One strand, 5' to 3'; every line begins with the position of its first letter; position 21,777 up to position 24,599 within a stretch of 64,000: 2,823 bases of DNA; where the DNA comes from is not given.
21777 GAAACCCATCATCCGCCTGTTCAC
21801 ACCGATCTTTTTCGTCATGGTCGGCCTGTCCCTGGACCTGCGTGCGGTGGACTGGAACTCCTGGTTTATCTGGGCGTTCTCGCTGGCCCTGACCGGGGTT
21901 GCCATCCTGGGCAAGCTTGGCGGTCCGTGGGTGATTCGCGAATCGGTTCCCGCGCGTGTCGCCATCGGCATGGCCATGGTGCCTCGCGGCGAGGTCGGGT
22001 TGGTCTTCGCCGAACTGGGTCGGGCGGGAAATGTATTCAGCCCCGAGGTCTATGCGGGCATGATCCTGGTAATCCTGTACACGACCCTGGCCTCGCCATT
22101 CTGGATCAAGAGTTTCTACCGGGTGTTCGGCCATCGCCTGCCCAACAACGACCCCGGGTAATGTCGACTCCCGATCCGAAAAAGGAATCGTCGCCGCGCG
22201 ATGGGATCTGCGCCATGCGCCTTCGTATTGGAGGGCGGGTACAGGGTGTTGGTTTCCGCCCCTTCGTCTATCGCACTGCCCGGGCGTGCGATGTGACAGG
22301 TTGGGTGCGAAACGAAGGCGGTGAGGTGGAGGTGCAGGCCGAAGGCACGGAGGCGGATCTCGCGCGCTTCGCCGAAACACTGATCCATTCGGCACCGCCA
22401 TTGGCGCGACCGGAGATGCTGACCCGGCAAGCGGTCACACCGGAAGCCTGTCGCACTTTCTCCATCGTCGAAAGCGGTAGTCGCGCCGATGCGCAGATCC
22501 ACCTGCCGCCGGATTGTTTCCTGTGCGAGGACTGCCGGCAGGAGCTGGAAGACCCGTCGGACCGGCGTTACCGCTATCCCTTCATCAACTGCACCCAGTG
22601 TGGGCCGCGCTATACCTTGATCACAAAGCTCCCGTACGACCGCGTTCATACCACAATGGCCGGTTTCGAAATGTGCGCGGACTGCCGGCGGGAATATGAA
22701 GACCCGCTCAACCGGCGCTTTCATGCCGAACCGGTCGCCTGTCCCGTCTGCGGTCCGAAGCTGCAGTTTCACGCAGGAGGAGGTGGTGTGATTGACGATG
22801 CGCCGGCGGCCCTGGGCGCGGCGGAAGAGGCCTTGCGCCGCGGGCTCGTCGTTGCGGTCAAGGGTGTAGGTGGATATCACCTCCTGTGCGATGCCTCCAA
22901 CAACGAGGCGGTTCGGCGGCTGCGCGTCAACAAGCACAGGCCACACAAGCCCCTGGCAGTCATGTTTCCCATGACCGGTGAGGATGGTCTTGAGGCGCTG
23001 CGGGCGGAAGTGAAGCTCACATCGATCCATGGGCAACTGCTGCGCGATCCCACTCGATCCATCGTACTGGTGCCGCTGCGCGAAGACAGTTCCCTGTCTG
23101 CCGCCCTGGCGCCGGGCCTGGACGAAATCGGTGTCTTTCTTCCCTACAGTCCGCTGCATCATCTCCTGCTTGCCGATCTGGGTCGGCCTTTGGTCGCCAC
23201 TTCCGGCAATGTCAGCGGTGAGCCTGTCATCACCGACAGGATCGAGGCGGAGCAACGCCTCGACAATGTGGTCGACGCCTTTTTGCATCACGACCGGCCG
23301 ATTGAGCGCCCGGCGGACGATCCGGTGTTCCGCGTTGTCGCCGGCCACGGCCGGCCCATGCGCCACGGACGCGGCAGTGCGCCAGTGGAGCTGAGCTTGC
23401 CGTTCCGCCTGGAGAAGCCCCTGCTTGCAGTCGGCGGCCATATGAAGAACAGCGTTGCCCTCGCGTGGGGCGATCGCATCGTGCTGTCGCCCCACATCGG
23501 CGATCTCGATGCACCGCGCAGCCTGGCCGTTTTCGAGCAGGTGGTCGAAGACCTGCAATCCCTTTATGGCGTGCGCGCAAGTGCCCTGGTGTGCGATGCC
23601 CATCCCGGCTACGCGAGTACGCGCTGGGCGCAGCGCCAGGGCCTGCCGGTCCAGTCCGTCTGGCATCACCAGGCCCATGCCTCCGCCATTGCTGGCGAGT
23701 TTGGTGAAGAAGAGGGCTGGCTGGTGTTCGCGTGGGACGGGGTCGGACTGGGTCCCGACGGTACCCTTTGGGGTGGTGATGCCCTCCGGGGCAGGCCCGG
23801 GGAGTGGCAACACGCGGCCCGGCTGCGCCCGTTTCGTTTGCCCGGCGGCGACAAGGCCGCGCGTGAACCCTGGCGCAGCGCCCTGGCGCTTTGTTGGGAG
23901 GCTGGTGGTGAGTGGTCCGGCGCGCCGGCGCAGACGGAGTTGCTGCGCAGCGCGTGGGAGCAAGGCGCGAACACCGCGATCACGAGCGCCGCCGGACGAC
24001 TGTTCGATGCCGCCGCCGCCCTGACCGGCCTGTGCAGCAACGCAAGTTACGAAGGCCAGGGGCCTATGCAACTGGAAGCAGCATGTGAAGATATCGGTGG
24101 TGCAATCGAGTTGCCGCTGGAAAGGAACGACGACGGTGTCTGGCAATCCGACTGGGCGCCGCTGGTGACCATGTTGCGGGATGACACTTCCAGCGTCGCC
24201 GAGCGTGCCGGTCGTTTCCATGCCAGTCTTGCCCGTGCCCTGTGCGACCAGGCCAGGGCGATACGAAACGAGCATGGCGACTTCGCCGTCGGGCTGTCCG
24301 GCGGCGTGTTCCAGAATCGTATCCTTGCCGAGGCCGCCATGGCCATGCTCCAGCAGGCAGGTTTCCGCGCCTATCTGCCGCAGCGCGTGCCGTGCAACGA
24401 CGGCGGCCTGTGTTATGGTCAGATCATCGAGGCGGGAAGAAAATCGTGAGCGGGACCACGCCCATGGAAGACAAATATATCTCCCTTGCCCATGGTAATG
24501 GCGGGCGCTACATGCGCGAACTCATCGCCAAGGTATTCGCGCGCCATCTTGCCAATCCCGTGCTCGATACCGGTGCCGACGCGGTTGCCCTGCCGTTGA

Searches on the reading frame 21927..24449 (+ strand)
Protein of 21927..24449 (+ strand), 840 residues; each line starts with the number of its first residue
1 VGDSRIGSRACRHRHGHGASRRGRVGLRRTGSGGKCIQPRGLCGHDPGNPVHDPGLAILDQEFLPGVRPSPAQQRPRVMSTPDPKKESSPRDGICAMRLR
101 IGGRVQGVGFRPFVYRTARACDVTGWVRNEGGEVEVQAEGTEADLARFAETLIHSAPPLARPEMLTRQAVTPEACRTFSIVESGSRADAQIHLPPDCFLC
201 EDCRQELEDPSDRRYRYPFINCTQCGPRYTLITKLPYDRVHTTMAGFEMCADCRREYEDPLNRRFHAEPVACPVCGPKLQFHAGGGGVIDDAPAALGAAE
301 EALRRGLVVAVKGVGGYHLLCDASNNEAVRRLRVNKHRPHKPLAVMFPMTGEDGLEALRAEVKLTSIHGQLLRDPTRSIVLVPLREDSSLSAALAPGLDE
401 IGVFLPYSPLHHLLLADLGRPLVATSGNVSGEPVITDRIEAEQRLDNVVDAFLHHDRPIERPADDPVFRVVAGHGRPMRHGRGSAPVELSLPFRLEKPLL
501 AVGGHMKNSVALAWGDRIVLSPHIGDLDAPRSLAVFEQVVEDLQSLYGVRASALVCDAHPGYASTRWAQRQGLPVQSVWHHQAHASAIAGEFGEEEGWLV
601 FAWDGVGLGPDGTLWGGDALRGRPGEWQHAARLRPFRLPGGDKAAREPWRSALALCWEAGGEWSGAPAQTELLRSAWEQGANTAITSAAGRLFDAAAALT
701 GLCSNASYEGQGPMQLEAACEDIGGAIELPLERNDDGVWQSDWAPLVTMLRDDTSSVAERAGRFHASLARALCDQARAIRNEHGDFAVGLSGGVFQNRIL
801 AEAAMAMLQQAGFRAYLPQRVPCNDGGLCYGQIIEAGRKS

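Call 45: search_protein_families(library=pfam, proteins=[window:21927-24449:+], max_evalue=0.00001)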
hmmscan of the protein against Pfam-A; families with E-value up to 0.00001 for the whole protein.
window:21927-24449:+ (840 aa): 5 families
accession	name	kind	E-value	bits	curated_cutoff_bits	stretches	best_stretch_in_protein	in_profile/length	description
PF22521.2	HypF_C_2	-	3.5e-67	227.1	27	1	601-832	2-241/241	Carbamoyltransferase, Kae1-like Domain, second subdomain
PF01300.24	Sua5_yciO_yrdC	-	2.5e-41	141.6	25.1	1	301-481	1-178/178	Telomere recombination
PF07503.17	zf-HYPF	-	3.8e-34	116.6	23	2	199-232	1-34/34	HypF finger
PF17788.7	HypF_C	-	4.8e-31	107.8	23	1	496-591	3-99/99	HypF Kae1-like domain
PF00708.24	Acylphosphatase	-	6.9e-17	62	22.5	1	98-161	2-65/85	Acylphosphatase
